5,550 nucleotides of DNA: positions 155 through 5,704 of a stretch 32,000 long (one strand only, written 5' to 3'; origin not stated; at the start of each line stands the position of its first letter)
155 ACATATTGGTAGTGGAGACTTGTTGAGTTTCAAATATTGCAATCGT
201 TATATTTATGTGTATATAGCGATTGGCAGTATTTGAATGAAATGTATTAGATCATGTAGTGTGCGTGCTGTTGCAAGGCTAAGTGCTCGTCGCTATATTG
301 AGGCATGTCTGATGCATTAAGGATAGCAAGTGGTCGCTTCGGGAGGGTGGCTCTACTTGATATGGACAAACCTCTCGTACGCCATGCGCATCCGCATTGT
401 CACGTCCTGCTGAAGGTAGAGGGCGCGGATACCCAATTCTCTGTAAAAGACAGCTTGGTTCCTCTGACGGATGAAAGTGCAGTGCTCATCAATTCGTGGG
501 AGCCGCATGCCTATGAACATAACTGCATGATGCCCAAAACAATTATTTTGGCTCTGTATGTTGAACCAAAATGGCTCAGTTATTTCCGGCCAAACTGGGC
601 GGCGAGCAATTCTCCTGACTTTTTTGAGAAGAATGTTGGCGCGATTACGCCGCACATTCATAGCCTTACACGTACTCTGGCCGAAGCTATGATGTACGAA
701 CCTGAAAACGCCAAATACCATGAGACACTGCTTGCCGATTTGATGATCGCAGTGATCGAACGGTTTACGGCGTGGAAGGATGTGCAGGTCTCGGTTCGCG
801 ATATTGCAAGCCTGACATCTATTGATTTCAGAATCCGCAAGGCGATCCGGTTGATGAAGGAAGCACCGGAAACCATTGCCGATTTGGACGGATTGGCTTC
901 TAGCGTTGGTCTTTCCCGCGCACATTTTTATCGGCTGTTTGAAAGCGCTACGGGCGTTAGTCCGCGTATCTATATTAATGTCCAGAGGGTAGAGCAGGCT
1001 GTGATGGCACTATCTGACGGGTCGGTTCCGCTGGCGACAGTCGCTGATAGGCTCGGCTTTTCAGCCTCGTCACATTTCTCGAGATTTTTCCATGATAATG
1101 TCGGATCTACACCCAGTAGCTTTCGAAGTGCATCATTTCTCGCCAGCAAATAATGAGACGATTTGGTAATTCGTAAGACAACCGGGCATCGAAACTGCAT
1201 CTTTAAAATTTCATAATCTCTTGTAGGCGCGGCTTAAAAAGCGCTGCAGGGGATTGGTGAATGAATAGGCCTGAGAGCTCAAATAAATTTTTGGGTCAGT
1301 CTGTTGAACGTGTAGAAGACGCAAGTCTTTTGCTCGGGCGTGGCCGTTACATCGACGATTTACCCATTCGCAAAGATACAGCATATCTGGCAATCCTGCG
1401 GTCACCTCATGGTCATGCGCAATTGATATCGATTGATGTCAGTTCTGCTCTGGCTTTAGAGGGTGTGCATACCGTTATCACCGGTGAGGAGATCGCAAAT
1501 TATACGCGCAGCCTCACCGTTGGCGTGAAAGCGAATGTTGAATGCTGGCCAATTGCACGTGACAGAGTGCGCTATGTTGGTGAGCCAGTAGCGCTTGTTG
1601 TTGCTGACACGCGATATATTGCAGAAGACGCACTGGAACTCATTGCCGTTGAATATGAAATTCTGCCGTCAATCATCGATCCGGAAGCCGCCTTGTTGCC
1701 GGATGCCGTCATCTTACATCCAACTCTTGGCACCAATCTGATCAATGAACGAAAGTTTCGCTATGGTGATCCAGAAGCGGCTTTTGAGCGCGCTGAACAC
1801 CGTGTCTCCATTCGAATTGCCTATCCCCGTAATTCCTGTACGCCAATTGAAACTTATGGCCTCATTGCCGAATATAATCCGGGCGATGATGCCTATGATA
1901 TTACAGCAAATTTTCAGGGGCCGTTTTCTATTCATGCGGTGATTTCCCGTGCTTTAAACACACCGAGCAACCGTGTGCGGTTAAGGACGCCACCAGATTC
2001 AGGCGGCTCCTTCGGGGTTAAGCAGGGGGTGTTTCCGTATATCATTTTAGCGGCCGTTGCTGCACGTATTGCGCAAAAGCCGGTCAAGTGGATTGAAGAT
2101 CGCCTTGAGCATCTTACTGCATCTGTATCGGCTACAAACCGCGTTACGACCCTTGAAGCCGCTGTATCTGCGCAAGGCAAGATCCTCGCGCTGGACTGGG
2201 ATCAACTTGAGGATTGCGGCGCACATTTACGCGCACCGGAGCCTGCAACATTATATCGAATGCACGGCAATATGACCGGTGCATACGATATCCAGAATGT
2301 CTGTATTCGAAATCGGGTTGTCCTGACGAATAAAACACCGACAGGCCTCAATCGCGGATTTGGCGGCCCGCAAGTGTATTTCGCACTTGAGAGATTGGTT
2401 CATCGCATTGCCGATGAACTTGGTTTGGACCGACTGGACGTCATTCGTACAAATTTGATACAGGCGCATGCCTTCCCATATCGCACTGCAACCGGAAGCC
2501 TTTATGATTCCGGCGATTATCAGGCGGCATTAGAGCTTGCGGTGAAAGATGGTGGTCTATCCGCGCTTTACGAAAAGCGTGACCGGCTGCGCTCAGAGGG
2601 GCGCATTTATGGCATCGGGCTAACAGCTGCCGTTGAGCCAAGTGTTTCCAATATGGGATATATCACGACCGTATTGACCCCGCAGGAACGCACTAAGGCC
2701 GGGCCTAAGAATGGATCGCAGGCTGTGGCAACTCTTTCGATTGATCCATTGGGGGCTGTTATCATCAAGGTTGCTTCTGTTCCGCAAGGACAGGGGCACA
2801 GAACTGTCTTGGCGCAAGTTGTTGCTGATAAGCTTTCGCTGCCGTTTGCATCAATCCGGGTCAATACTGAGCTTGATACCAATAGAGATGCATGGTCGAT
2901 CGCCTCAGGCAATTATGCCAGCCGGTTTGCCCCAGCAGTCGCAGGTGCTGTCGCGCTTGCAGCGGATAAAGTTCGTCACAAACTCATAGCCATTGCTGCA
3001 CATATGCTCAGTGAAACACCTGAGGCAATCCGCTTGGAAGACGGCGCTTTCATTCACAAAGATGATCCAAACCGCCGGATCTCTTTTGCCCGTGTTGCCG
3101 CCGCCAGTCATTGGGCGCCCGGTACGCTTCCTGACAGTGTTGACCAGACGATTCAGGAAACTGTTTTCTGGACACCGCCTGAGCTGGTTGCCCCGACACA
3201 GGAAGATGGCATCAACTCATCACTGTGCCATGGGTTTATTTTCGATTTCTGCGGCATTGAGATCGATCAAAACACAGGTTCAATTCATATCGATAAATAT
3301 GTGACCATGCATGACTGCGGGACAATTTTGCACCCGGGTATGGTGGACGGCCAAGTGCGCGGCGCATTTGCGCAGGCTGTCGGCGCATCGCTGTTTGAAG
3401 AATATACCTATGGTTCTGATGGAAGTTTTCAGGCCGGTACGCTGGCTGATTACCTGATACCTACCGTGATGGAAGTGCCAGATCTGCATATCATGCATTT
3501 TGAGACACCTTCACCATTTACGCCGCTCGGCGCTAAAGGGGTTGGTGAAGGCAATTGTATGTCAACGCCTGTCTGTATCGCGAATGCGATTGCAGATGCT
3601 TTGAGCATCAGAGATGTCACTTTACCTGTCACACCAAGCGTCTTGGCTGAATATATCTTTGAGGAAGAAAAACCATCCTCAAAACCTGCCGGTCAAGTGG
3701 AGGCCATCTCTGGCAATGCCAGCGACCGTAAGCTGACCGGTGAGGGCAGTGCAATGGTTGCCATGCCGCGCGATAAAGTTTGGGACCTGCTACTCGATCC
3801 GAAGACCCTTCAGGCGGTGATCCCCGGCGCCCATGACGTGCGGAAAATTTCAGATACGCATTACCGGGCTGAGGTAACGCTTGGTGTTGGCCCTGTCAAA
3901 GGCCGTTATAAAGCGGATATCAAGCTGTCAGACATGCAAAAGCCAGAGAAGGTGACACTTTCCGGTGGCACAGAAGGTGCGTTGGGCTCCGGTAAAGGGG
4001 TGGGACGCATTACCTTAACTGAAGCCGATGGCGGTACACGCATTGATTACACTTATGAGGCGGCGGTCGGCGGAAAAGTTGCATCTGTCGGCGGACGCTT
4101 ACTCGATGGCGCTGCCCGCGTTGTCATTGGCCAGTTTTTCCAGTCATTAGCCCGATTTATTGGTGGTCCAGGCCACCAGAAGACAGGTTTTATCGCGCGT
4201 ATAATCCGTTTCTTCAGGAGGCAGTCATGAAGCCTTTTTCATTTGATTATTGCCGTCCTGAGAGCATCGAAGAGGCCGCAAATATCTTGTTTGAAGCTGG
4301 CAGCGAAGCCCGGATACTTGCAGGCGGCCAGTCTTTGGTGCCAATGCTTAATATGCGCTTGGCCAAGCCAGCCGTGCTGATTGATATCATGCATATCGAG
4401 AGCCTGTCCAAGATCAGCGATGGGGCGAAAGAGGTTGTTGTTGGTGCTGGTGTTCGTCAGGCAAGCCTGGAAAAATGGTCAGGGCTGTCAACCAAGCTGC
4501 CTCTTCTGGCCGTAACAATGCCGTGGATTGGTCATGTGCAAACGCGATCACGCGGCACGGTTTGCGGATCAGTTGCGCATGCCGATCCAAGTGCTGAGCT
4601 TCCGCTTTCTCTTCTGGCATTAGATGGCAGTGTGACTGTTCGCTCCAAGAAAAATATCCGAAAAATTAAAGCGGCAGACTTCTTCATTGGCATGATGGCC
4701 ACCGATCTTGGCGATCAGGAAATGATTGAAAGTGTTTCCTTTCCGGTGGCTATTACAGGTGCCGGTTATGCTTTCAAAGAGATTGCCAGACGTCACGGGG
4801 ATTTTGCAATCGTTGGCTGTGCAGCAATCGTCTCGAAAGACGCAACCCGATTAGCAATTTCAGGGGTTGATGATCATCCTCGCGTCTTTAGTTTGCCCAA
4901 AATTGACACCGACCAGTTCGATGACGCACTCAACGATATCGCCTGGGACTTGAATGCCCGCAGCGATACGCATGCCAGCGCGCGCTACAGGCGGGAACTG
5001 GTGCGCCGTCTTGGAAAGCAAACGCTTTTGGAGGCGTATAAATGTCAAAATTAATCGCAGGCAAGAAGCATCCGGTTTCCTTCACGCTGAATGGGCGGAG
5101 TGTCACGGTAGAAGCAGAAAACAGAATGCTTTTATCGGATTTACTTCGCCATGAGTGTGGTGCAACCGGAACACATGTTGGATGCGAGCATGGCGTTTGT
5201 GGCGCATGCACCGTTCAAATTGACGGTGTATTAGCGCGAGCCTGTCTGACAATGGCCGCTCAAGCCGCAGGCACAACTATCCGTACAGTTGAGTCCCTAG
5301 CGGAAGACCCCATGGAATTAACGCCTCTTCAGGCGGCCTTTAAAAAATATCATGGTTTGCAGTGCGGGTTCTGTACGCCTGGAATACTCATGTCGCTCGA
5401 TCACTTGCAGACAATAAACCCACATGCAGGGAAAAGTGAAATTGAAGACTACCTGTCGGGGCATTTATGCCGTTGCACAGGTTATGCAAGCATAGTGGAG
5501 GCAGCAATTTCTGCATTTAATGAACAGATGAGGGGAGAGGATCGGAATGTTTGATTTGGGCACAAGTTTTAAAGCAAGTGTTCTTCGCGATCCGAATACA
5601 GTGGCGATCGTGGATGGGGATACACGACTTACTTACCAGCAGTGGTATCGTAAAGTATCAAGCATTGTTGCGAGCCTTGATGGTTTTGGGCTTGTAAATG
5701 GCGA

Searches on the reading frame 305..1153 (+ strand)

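Call 4: search_protein_families(library=pfam, proteins=[window:305-1153:+])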
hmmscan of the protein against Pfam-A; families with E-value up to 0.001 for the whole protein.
window:305-1153:+ (282 aa): 2 families
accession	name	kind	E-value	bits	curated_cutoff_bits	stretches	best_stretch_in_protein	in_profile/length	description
PF12833.13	HTH_18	-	4.9e-20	72.1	33.6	1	197-275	1-79/80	Helix-turn-helix domain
PF00165.29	HTH_AraC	-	4.5e-12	46.2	26.6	1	197-225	14-42/42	Bacterial regulatory helix-turn-helix proteins, AraC family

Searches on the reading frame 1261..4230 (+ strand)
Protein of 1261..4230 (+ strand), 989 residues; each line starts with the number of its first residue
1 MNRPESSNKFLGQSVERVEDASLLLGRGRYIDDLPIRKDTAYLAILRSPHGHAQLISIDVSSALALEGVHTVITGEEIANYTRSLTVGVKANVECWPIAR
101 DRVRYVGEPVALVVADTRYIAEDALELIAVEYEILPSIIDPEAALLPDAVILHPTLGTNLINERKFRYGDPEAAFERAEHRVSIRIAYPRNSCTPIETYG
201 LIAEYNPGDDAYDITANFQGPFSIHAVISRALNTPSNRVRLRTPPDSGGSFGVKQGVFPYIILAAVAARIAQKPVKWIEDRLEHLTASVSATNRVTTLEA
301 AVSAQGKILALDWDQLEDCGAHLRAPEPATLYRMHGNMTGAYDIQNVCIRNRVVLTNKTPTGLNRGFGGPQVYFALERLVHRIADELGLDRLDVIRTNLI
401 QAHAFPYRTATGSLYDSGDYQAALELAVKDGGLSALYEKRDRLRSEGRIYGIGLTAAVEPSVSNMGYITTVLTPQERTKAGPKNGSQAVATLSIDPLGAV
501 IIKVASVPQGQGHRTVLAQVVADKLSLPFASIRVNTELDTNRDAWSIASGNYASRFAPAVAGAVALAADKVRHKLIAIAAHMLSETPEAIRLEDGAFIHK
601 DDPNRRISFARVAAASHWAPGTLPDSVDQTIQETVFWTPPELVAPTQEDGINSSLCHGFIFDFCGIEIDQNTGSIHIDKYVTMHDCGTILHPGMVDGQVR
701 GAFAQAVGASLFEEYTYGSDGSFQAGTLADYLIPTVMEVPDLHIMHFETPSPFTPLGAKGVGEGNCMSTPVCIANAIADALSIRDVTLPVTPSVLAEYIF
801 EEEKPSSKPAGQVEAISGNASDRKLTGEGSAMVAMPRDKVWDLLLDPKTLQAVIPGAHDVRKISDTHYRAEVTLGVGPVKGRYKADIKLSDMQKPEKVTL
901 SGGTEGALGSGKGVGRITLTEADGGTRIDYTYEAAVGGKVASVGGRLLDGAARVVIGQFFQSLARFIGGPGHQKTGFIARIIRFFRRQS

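Call 4: search_protein_families(library=pfam, proteins=[window:1261-4230:+])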
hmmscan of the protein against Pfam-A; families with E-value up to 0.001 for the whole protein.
window:1261-4230:+ (989 aa): 5 families
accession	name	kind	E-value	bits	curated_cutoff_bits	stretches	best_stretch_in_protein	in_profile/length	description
PF02738.23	MoCoBD_1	-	6.3e-70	235.5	27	1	153-399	2-244/244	Molybdopterin cofactor-binding domain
PF20256.3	MoCoBD_2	-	1.4e-65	222.1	27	1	434-740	9-283/283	Molybdopterin cofactor-binding domain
PF01315.27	Ald_Xan_dh_C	-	1.7e-29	102.8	31.3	1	26-135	2-109/110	Aldehyde oxidase and xanthine dehydrogenase, a/b hammerhead domain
PF06240.19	COXG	-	2.9e-29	102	22.2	1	829-965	1-137/140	Carbon monoxide dehydrogenase subunit G (CoxG)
PF10604.15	Polyketide_cyc2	-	4.5e-09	37.2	27.4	1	829-962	6-133/142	Polyketide cyclase / dehydrase and lipid transport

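Call 17: search_protein_families(library=ncbifam, proteins=[window:1261-4230:+], max_evalue=1e-20)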
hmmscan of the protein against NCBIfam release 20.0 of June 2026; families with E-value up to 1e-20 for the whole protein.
window:1261-4230:+ (989 aa): 13 families
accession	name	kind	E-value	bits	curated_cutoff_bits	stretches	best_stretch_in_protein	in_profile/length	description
NF040766.1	CODH_aero_grp5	exception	7.4e-145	484.1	950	1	8-796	2-782/785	aerobic carbon-monoxide dehydrogenase large subunit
NF041018.1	glyceraldDH_alpha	equivalog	2.8e-142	475.7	790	1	10-793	2-738/741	glyceraldehyde dehydrogenase subunit alpha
TIGR02416.1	CO_dehy_Mo_lg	equivalog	9.7e-132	440.6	991.15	1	19-788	1-760/770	aerobic carbon-monoxide dehydrogenase large subunit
TIGR03194.1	4hydrxCoA_A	equivalog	9.6e-118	394.6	994.55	1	19-795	5-742/746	4-hydroxybenzoyl-CoA reductase subunit alpha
NF043082.1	XdhA_XDHase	equivalog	2.1e-102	343.6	780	1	11-799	1-752/758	xanthine dehydrogenase subunit XdhA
NF007426.0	PRK09970.1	equivalog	6.2e-96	322.1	916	1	8-798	3-754/761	xanthine dehydrogenase molybdenum-binding subunit XdhA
TIGR03196.1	pucD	equivalog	2.4e-82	277.6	783.65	1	19-794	11-753/763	xanthine dehydrogenase subunit D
NF045668.1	pterin_aldehy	equivalog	8e-64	216.1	1100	2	10-417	174-581/905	molybdopterin-dependent aldehyde oxidoreductase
TIGR02965.1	xanthine_xdhB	equivalog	1.7e-60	205.1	849.5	1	25-782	15-730/758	xanthine dehydrogenase molybdopterin binding subunit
TIGR03311.1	Se_dep_XDH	equivalog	4.2e-58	197.1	830.45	1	7-401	158-542/848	selenium-dependent xanthine dehydrogenase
TIGR03313.1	Se_sel_red_Mo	hypoth_equivalog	2.2e-54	184.5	1101.9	1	479-785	652-935/951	molybdopterin-dependent oxidoreductase Mo/Fe-S-binding subunit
NF041671.1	peri_hyde_PaoC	equivalog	2.6e-45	155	1180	1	7-401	14-389/735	aldehyde oxidoreductase molybdenum-binding subunit PaoC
TIGR02969.1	mam_aldehyde_ox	subfamily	3.2e-36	124.3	1912.3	1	15-399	580-947/1330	aldehyde oxidase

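Call 25: list_cluster_members(proteins=[window:1261-4230:+, window:5547-7046:+, window:9293-10681:-, window:15289-16083:+, window:17258-17674:+, window:17690-19249:+, window:19246-20397:+, window:20397-21395:+, window:21392-22837:+, window:7948-9189:+])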
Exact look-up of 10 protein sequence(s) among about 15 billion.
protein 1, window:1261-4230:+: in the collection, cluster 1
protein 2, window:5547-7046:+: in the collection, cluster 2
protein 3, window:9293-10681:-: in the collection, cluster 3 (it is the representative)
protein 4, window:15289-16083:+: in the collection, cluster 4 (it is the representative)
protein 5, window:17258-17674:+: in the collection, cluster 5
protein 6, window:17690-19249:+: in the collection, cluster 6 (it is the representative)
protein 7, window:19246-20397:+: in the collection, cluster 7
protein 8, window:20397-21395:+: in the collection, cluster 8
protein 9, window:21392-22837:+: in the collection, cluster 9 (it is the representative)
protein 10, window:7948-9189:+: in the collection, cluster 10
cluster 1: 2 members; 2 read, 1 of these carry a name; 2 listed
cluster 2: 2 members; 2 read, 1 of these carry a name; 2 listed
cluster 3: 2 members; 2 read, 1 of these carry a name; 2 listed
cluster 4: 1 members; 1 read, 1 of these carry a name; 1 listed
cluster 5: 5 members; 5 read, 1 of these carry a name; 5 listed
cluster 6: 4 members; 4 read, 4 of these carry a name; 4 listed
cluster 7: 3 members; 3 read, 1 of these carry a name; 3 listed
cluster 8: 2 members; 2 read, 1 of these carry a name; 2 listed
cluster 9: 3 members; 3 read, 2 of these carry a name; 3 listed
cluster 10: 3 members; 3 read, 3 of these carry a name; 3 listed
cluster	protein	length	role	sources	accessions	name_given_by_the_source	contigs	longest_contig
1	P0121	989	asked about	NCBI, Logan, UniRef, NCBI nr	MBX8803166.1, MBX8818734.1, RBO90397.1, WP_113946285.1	xanthine dehydrogenase family protein molybdopterin-binding subunit [Pseudochrobactrum ... | Xanthine dehydrogenase molybdenum binding subunit apoprotein n=1 Tax=Pseudochrobactrum ... | molybdopterin cofactor-binding domain-containing protein [Pseudochrobactrum ...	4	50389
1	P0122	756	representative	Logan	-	-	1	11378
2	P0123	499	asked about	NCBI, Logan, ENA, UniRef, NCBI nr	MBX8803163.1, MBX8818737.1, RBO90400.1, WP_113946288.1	AMP-binding protein [Pseudochrobactrum asaccharolyticum] | 2-furoate---CoA ligase n=2 Tax=Brucellaceae TaxID=118882 RepID=A0A366DJZ9_9HYPH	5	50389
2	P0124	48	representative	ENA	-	-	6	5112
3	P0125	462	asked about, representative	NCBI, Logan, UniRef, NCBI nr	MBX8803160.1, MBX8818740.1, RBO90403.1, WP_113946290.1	UbiD family decarboxylase [Pseudochrobactrum asaccharolyticum] | 2,5-furandicarboxylate decarboxylase 1 n=1 Tax=Pseudochrobactrum asaccharolyticum ...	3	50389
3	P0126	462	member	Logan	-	-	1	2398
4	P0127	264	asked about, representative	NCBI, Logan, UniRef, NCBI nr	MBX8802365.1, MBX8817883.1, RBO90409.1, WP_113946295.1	enoyl-CoA hydratase/isomerase family protein [Pseudochrobactrum asaccharolyticum] | Short chain enoyl-CoA hydratase n=1 Tax=Pseudochrobactrum asaccharolyticum TaxID=354351 ... | enoyl-CoA hydratase-related protein [Pseudochrobactrum asaccharolyticum]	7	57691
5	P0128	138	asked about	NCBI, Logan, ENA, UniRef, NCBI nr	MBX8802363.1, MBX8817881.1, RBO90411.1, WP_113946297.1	Zn-ribbon domain-containing OB-fold protein [Pseudochrobactrum asaccharolyticum] | DNA-binding protein n=1 Tax=Pseudochrobactrum asaccharolyticum TaxID=354351 ... | OB-fold domain-containing protein [Pseudochrobactrum asaccharolyticum]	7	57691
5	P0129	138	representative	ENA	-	-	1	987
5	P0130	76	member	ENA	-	-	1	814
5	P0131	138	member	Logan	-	-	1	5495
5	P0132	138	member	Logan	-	-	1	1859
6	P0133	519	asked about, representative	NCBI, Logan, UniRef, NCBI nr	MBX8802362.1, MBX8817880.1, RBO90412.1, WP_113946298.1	class I adenylate-forming enzyme family protein [Pseudochrobactrum asaccharolyticum] | Fatty-acyl-CoA synthase/long-chain acyl-CoA synthetase n=1 Tax=Pseudochrobactrum ... | AMP-binding protein [Pseudochrobactrum asaccharolyticum]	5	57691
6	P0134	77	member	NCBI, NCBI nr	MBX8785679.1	long-chain fatty acid--CoA ligase, partial [Ochrobactrum sp. GRS2] | long-chain fatty acid--CoA ligase [Ochrobactrum sp. GRS2]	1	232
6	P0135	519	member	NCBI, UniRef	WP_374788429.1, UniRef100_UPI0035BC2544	class I adenylate-forming enzyme family protein [Pseudochrobactrum asaccharolyticum] | class I adenylate-forming enzyme family protein n=1 Tax=Pseudochrobactrum ...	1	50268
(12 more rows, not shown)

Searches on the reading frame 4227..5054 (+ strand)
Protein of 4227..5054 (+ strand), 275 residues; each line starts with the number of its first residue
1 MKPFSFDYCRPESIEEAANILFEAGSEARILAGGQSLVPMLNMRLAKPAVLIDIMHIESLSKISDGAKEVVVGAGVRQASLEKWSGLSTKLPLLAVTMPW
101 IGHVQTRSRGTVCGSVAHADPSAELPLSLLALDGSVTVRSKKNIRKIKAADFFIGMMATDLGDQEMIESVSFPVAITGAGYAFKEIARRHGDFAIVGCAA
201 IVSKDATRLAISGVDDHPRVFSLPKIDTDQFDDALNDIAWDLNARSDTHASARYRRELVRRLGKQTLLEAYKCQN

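Call 4: search_protein_families(library=pfam, proteins=[window:4227-5054:+])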
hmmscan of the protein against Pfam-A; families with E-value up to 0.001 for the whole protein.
window:4227-5054:+ (275 aa): 3 families
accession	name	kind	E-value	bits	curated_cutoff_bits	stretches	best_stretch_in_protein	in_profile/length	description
PF00941.27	FAD_binding_5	-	2.9e-45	154.5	27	1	5-174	2-169/170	FAD binding domain in molybdopterin dehydrogenase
PF03450.22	CO_deh_flav_C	-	1.1e-08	35.6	25.5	0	226-270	58-102/102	CO dehydrogenase flavoprotein C-terminal domain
PF01565.28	FAD_binding_4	-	0.00014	22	26.4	1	9-85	5-81/139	FAD binding domain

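Call 17: search_protein_families(library=ncbifam, proteins=[window:4227-5054:+], max_evalue=1e-20)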
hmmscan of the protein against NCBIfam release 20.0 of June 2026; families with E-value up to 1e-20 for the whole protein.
window:4227-5054:+ (275 aa): 5 families
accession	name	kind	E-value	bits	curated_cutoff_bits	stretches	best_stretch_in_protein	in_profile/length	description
NF041019.1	glyceraldDH_beta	equivalog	9.1e-67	225.2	350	1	1-269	1-279/280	glyceraldehyde dehydrogenase subunit beta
TIGR02963.1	xanthine_xdhA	equivalog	3.2e-27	95.3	467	1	9-264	196-462/468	xanthine dehydrogenase small subunit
NF043083.1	XdhB_XDHase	equivalog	3.5e-25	88.7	310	1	8-208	7-209/289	xanthine dehydrogenase subunit XdhB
NF007427.0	PRK09971.1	equivalog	2.9e-23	82.5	287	1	8-208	7-209/292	xanthine dehydrogenase FAD-binding subunit XdhB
TIGR03195.1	4hydrxCoA_B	equivalog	9.3e-22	77.5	404.55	0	6-116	5-114/321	4-hydroxybenzoyl-CoA reductase subunit beta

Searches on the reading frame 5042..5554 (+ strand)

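Call 4: search_protein_families(library=pfam, proteins=[window:5042-5554:+])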
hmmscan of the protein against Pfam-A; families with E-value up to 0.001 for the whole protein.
window:5042-5554:+ (170 aa): 4 families
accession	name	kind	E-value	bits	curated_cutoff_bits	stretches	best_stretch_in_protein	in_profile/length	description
PF01799.25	Fer2_2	-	6.4e-26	90.7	30.3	1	82-155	1-74/75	[2Fe-2S] binding domain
PF00111.32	Fer2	-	4e-08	33.5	21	1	14-61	1-48/77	2Fe-2S iron-sulfur cluster binding domain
PF13085.11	Fer2_3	-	1.1e-07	32.2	27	1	46-91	50-84/107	2Fe-2S iron-sulfur cluster binding domain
PF13510.11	Fer2_4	-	0.00028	21.3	22.8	1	10-74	2-73/82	2Fe-2S iron-sulfur cluster binding domain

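Call 17: search_protein_families(library=ncbifam, proteins=[window:5042-5554:+], max_evalue=1e-20)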
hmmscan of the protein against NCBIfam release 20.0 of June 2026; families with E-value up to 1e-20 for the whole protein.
window:5042-5554:+ (170 aa): 10 families
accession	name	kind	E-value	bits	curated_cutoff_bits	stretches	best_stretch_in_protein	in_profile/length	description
NF041020.1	glyceraldDH_gamma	equivalog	2.1e-46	157.5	290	1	6-158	7-158/164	glyceraldehyde dehydrogenase subunit gamma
TIGR03198.1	pucE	equivalog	4.5e-44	149.6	254.3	1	9-157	1-147/151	xanthine dehydrogenase subunit E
NF043084.2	XdhC_XDHase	equivalog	1.7e-43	147.7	217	1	12-156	3-147/151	xanthine dehydrogenase subunit XdhC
TIGR03193.1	4hydroxCoAred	equivalog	1.8e-41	141.5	257.8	1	14-155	4-144/148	4-hydroxybenzoyl-CoA reductase subunit gamma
TIGR02963.1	xanthine_xdhA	equivalog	3.9e-39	134.6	467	1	12-161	1-160/468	xanthine dehydrogenase small subunit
NF008514.0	PRK11433.1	equivalog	1.3e-36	126.2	322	1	8-156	49-211/218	aldehyde dehydrogenase iron-sulfur subunit PaoA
NF045668.1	pterin_aldehy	equivalog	2.3e-36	125.3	1100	1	14-167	5-159/905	molybdopterin-dependent aldehyde oxidoreductase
TIGR03311.1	Se_dep_XDH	equivalog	1.8e-35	122.3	830.45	1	13-156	2-141/848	selenium-dependent xanthine dehydrogenase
NF007387.0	PRK09908.1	equivalog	2e-32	111.8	212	1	12-156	9-153/159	xanthine dehydrogenase iron sulfur-binding subunit XdhC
TIGR02969.1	mam_aldehyde_ox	subfamily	8.8e-27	93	1912.3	1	14-155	5-157/1330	aldehyde oxidase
